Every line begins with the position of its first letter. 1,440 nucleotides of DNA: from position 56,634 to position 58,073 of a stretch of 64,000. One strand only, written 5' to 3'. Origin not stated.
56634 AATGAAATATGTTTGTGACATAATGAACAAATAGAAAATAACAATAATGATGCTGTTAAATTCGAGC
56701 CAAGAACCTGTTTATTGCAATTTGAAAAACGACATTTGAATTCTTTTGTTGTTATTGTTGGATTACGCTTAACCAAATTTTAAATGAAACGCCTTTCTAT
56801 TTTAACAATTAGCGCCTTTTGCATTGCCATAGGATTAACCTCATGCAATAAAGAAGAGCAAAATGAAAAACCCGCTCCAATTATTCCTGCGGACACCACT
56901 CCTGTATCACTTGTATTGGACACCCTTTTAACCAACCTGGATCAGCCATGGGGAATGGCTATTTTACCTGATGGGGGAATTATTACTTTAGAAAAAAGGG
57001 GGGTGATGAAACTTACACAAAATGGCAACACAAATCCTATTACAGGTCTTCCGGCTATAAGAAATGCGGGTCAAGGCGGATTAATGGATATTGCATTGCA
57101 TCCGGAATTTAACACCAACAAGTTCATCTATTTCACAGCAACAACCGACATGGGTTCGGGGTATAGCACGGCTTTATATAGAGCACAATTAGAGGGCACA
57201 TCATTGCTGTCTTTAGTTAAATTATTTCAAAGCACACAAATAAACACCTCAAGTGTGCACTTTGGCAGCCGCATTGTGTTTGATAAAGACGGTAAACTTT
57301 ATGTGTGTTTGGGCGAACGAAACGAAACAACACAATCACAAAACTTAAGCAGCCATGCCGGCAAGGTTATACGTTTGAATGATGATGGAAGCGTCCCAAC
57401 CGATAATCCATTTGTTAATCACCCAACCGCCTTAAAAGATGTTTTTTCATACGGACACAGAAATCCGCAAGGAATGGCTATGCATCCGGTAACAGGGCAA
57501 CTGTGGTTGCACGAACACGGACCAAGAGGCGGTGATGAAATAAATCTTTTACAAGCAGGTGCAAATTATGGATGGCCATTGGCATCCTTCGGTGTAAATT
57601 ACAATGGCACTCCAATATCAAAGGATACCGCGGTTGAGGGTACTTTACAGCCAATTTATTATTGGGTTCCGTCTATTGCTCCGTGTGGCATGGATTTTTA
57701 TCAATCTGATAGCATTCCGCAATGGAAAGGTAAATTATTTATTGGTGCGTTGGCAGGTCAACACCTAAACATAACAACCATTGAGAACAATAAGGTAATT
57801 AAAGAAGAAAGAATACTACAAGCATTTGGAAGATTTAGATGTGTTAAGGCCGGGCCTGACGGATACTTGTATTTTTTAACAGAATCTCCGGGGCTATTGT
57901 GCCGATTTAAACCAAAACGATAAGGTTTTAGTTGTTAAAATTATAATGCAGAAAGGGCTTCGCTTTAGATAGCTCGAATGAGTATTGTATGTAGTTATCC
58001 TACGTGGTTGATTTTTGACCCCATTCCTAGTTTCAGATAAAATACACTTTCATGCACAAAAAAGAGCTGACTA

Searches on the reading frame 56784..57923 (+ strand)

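Call 42: search_protein_families(library=ncbifam, proteins=[window:56784-57923:+], max_evalue=0.01)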
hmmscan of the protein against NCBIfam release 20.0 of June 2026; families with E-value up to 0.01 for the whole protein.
window:56784-57923:+ (379 aa): 2 families
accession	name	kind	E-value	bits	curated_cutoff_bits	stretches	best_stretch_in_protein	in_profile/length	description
TIGR03606.1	non_repeat_PQQ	subfamily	7.4e-38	130.5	434.55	1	47-266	24-269/454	glucose/sorbosone family PQQ-dependent dehydrogenase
TIGR02604.1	Piru_Ver_Nterm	subfamily_domain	1.2e-07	31.5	122.2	1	299-364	264-336/367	PVC-type heme-binding CxxCH protein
